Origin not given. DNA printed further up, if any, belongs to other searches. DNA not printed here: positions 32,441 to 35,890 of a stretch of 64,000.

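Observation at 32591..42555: Compact che-like operon (atypical MCP-cheW-cheY-cheA-cheC-TPR-TPR/Roadblock-Roadblock) with no adaptation enzymes, in a non-flagellar T9SS context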

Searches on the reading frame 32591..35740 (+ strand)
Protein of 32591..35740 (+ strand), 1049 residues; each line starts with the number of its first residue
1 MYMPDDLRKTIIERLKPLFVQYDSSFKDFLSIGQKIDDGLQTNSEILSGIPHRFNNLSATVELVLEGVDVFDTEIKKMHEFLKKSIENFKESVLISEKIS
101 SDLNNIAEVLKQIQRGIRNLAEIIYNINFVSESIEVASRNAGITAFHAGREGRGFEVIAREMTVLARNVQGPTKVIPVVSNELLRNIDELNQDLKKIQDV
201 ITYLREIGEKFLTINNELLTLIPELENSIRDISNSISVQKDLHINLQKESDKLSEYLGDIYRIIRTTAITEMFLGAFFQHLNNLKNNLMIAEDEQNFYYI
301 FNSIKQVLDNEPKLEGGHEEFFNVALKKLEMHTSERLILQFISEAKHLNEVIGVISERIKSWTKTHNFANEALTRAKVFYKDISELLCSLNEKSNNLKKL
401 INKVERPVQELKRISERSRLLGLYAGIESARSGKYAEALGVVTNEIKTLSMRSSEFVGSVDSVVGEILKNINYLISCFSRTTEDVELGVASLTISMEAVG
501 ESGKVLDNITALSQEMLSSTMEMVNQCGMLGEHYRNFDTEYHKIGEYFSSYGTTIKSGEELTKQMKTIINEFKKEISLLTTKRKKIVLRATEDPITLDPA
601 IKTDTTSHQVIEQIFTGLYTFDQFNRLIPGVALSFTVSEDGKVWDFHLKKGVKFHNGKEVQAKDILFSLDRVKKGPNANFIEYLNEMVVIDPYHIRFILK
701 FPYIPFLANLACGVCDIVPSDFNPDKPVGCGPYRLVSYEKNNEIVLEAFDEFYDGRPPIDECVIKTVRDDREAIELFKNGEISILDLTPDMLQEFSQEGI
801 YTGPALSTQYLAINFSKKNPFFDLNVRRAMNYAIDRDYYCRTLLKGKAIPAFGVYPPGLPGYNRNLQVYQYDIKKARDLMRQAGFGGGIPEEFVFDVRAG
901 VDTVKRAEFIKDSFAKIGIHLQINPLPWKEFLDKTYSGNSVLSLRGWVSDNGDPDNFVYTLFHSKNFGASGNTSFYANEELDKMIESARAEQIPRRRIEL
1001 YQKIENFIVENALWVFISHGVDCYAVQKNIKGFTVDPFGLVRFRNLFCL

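Call 3: search_protein_families(library=pfam, proteins=[window:32591-35740:+], max_evalue=0.01)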
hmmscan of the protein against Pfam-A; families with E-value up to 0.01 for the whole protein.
window:32591-35740:+ (1049 aa): 3 families
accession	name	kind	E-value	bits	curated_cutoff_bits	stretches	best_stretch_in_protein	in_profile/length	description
PF00496.27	SBP_bac_5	-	1.2e-83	281.7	32.4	1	627-967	2-366/368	Bacterial extracellular solute-binding proteins, family 5 Middle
PF00015.26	MCPsignal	-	9.6e-25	87.8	34.6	2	392-523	23-154/172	Methyl-accepting chemotaxis protein (MCP) signalling domain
PF06103.16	DUF948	-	3.5e-05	24.3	37.2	0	439-510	17-88/89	Bacterial protein of unknown function (DUF948)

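Call 41: search_solved_structures(query=window:32591-35740:+, max_evalue=0.00001)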
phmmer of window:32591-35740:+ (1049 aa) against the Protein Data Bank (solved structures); distinct sequences matched with E-value up to 0.00001: 94 (the best 60 are shown).
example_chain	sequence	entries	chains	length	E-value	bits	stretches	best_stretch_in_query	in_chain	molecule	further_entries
8z1y_F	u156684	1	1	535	1.7e-63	218.4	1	584-1046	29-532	Dipeptide-binding protein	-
1dpp_A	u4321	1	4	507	3.9e-63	217.2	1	594-1046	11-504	DIPEPTIDE BINDING PROTEIN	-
8z1z_F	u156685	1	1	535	3.1e-62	214.2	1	584-1046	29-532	Dipeptide-binding protein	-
1dpe_A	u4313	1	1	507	8.1e-62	212.9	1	625-1046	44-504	DIPEPTIDE-BINDING PROTEIN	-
6ofq_A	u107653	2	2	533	1.2e-58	202.3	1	567-1044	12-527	Heme-binding protein A / AI-2 binding protein A | Heme-binding protein A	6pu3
5u4o_A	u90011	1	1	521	6.3e-56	193.4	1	589-1044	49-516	ABC transporter substrate-binding protein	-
5f1q_A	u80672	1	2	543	2.4e-55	191.4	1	583-1046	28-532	Periplasmic dipeptide transport protein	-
3m8u_A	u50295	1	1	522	6.7e-53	183.3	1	591-1041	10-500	Heme-binding protein A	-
8efz_A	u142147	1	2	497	1.1e-47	166.1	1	593-1033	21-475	Extracellular solute-binding protein family 5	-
1uqw_A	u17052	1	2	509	1.2e-45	159.4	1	584-1037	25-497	PUTATIVE BINDING PROTEIN YLIB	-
3tpa_A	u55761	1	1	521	1.8e-45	158.8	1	592-1044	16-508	Heme-binding protein A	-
8upi_A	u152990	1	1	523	6.3e-45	157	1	586-1015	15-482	Peptide ABC transporter substrate-binding protein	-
6hlx_A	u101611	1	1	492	8.4e-44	153.2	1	592-1043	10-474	AgaA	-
4oet_A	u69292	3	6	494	5.1e-39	137.4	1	590-1035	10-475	Putative peptide ABC-transport system periplasmic peptide-binding protein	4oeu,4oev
1xoc_A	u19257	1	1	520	4.1e-36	127.8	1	587-1037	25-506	Oligopeptide-binding protein appA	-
1b05_A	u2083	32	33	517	3.4e-31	111.5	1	724-1048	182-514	PERIPLASMIC OLIGOPEPTIDE-BINDING PROTEIN | PROTEIN (OLIGO-PEPTIDE BINDING PROTEIN) | PERIPLASMIC OLIGO-PEPTIDE BINDING PROTEIN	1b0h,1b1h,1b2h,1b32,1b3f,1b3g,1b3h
6dqq_A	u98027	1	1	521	6.1e-26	94.1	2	725-1048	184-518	Periplasmic oligopeptide-binding protein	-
6dqr_A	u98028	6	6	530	6.5e-26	94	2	725-1048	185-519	Periplasmic oligopeptide-binding protein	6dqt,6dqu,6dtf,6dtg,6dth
4ra1_A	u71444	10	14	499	2e-22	82.5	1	587-1046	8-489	ABC transporter, substrate binding protein (Agrocinopines A and B) | ABC transporter substrate-binding protein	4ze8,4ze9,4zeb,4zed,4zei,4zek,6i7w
8cke_A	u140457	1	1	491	2.4e-22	82.2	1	590-1046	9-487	ABC transporter substrate-binding protein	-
4zec_A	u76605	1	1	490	3e-22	81.9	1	593-1046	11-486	ABC transporter, substrate binding protein (Agrocinopines A and B)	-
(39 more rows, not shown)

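Call 62: find_homologous_proteins(query=window:32591-35740:+, max_evalue=1e-10)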
Query window:32591-35740:+ (1049 aa): 65 proteins with E <= 1e-10 among 8000 candidates.
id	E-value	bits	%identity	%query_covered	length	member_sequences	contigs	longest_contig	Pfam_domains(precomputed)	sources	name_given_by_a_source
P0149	0.0e+0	2356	100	100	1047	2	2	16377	PF00015.27,PF00496.28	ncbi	-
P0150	0.0e+0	2099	88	100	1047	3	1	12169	PF00015.27,PF00496.28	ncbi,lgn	ncbi:MAG: ABC transporter substrate-binding protein [candidate division WOR-3 bacterium]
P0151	0.0e+0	2039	84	100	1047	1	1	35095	PF00015.27,PF00496.28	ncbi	-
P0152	0.0e+0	2025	84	100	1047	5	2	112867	PF00015.27,PF00496.28,PF04108.18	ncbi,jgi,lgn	-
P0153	0.0e+0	1824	77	100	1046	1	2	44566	PF00015.27,PF06103.17,PF00496.28,PF04108.18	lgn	-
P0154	0.0e+0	1755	74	99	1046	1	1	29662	PF00015.27,PF00496.28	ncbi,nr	ncbi:MAG: ABC transporter substrate-binding protein [candidate division WOR-3 bacterium]|nr:ABC tran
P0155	0.0e+0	1711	72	100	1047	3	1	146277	PF00015.27,PF00496.28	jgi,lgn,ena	-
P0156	0.0e+0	1693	70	100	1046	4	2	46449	PF00015.27,PF00496.28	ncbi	ncbi:MAG: ABC transporter substrate-binding protein [candidate division WOR-3 bacterium]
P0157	0.0e+0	1688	70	100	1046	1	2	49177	PF00015.27,PF00496.28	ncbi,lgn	-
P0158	0.0e+0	1665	69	100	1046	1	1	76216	PF00015.27,PF00496.28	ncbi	ncbi:MAG: ABC transporter substrate-binding protein [bacterium]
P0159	0.0e+0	1664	70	100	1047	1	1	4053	PF00015.27,PF00496.28,PF04108.18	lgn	-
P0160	0.0e+0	1639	68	100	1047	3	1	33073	PF00015.27,PF00496.28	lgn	-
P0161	0.0e+0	1637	68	100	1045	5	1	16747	PF00015.27,PF00496.28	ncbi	ncbi:MAG: ABC transporter substrate-binding protein [bacterium]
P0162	0.0e+0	1605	67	100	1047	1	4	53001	PF00015.27,PF00496.28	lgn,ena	-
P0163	0.0e+0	1592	66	100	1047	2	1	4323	PF00015.27,PF00496.28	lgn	-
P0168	0.0e+0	1287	56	100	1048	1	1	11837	PF00015.27,PF00496.28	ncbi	-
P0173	0.0e+0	1181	50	100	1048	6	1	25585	PF00015.27,PF00496.28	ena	-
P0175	0.0e+0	1155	48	100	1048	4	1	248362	PF00015.27,PF00496.28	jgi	jgi:ABC-type transport system substrate-binding protein/methyl-accepting chemotaxis protein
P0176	0.0e+0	1146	50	100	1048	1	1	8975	PF00015.27,PF00496.28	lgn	-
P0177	0.0e+0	1137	48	100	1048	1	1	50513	PF00015.27,PF00496.28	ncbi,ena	-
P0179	0.0e+0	1110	47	100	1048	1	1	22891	PF00015.27,PF00496.28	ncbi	-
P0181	0.0e+0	1107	48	99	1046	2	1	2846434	PF00015.27,PF00496.28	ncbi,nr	ncbi:MAG: hypothetical protein JSV97_07100 [candidate division WOR-3 bacterium]|nr:MAG: hypothetical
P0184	0.0e+0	1094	47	100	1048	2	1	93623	PF00015.27,PF00496.28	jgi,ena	-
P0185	0.0e+0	1089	47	99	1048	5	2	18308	PF00015.27,PF00496.28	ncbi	-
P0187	0.0e+0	1082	47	100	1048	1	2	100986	PF00015.27,PF00496.28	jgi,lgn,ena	-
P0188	0.0e+0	1081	46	100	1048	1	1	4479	PF00015.27,PF00496.28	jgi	jgi:ABC-type transport system substrate-binding protein/methyl-accepting chemotaxis protein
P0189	0.0e+0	1081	47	100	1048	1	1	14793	PF00015.27,PF00496.28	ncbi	-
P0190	0.0e+0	1077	47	100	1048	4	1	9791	PF00015.27,PF00496.28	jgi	-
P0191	0.0e+0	1072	46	100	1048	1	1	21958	PF06009.20,PF00015.27,PF00496.28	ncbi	-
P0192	0.0e+0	1071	46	100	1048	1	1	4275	PF00015.27,PF00496.28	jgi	-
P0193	0.0e+0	1066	47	100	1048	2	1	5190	PF00015.27,PF00496.28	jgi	-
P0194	0.0e+0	1062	47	100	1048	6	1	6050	PF00015.27,PF00496.28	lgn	-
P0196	0.0e+0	1033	45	100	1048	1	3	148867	PF00015.27,PF00496.28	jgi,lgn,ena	-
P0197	0.0e+0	1029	44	100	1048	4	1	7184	PF00015.27,PF00496.28,PF06160.18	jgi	jgi:ABC-type transport system substrate-binding protein/methyl-accepting chemotaxis protein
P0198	0.0e+0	1026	44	100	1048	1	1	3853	PF00015.27,PF00496.28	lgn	-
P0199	0.0e+0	1023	44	100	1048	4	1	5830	PF00015.27,PF00496.28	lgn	-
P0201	0.0e+0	1018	44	100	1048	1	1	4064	PF00015.27,PF00496.28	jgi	jgi:peptide/nickel transport system substrate-binding protein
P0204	8.0e-297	1006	43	100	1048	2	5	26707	PF06009.20,PF00015.27,PF00496.28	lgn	-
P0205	1.3e-286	972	42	100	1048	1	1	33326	PF00015.27,PF00496.28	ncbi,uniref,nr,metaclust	ncbi:hypothetical protein AMJ87_01325 [candidate division WOR_3 bacterium SM23_60]|uniref:Methyl-acc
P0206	2.2e-270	918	41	100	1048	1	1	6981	PF00015.27,PF00496.28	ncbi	-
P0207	6.8e-260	884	40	100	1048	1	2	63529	PF00015.27,PF00496.28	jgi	-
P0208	9.1e-241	820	37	100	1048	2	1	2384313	PF00015.27,PF00496.28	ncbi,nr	ncbi:MAG: hypothetical protein JSW02_02180 [candidate division WOR-3 bacterium]|nr:MAG: hypothetical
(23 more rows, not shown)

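Call 74: search_protein_families(library=ncbifam, proteins=[window:32591-35740:+], max_evalue=0.001)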
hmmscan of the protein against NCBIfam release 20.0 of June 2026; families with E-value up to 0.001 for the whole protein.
window:32591-35740:+ (1049 aa): 19 families
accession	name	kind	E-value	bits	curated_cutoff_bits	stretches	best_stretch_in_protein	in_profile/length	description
NF043070.1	DppA_dipep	equivalog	5.5e-60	203.4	1005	1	584-1046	29-532/535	dipeptide ABC transporter periplasmic-binding protein DppA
NF011942.0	PRK15413.1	equivalog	1.5e-50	172.4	594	1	583-1040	27-503/512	glutathione ABC transporter substrate-binding protein GsiB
TIGR02294.1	nickel_nikA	equivalog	9.9e-45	153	393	1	583-1033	5-486/501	nickel ABC transporter substrate-binding protein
NF045467.1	Opp4A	equivalog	3.3e-41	141.2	650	2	714-1041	194-549/556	oligopeptide ABC transporter substrate-binding protein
NF045468.1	Opp5A_nikA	equivalog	4.3e-36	124.4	600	1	583-1035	17-474/488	nickel ABC transporter substrate-binding protein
NF011684.0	PRK15104.1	equivalog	1.4e-35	123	947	2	724-1048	208-540/543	oligopeptide ABC transporter substrate-binding protein OppA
NF011689.0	PRK15109.1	equivalog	3.4e-35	121.7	560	1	611-1044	62-534/547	ABC transporter substrate-binding protein SapA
NF047575.1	opine_bind_CntA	exception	1.8e-30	106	800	1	625-1032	75-517/535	staphylopine-dependent metal ABC transporter substrate-binding lipoprotein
NF007287.0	PRK09755.1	equivalog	6.2e-21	74.8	1098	2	803-1018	286-501/535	ABC transporter substrate-binding protein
TIGR04028.1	SBP_KPN_01854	hypoth_equivalog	6.4e-15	54.7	468.5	1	812-1043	257-503/509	TIGR04028 family ABC transporter substrate-binding protein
NF050802.1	AspChtxCcaA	equivalog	1.1e-14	53.7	1300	2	346-526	514-683/700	aspartate chemotaxis receptor CcaA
NF010149.0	PRK13626.1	equivalog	1.2e-13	50.6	476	1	607-769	143-306/552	HTH-type transcriptional regulator SgrR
NF058645.1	MCPCtpMPsAe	equivalog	3.1e-12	46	900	2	95-178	363-446/558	methyl-accepting chemotaxis protein CtpM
NF011615.0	PRK15041.1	equivalog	2.9e-08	32.8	947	1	103-169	344-410/554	methyl-accepting chemotaxis protein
NF007309.0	PRK09793.1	equivalog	5.6e-08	32.2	903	0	96-184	333-421/533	methyl-accepting chemotaxis protein IV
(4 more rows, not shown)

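Call 79: predict_structure(alignment_id=A3)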
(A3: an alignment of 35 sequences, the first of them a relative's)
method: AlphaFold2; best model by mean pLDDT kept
length: 1047 residues; sequences in the alignment: 35
mean_pLDDT: 88.1   pTM: 0.66
mean pLDDT of the five models: 88.1, 85.2, 82.2, 79.4, 77.5
residues with pLDDT >= 90: 434; 70-90: 590; 50-70: 21; < 50: 2
segments of 3 or more residues with pLDDT < 50: none
pLDDT, mean of each block of 10 residues (from residue 1): 85 95 92 87 85 88 84 86 86 85 87 87 83 83 75 84 85 85 86 83 82 82 84 88 87 77 81 91 90 92 90 55 65 90 90 86 85 86 87 88 85 84 80 71 81 86 89 88 88 88 88 89 91 88 86 90 93 83 93 89 88 94 91 86 93 97 95 86 94 93 85 93 93 95 96 94 93 95 92 90 90 91 96 95 91 88 91 97 92 91 94 96 92 91 86 89 85 92 90 88 94 93 93 89 91
secondary structure, 60 per line:
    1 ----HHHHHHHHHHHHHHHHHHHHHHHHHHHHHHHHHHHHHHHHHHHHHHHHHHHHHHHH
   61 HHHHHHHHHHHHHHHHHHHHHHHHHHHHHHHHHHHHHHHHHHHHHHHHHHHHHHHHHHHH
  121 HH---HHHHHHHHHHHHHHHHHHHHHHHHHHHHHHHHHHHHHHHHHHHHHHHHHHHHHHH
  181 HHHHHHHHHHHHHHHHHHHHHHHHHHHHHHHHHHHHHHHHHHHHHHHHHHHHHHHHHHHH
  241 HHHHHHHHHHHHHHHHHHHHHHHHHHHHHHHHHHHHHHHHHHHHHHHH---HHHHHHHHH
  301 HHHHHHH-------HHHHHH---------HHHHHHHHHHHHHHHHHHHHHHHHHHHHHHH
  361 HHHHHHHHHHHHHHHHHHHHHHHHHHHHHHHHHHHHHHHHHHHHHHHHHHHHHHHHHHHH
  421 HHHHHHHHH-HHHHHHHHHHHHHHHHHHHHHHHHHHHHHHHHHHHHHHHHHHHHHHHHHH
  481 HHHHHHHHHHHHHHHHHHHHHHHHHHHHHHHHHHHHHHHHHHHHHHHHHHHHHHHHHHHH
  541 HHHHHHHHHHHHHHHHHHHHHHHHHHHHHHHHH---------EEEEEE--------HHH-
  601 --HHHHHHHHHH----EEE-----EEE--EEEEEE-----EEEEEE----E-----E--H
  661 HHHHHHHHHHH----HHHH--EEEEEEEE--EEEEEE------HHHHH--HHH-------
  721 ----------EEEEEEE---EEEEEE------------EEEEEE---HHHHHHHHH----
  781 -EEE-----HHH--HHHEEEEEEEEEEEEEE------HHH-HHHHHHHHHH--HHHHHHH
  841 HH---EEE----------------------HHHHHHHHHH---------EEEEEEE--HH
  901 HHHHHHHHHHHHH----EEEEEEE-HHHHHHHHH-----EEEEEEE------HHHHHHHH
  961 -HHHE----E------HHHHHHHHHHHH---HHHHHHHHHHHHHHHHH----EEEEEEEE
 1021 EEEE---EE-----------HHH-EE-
elements in order (helices of 4 or more, strands of 3 or more residues): H5-122 H126-288 H292-307 H315-320 H330-429 H431-573 E583-588 H603-612 E617-619 E625-627 E630-635 E641-646 H660-671 H676-679 E682-689 E692-697 H704-708 E731-737 E741-746 E759-764 H768-776 E782-784 E798-811 H822-831 H834-842 E846-848 H871-880 E890-896 H899-913 E918-924 H926-934 E940-946 H953-960 H977-988 H992-1008 E1013-1024
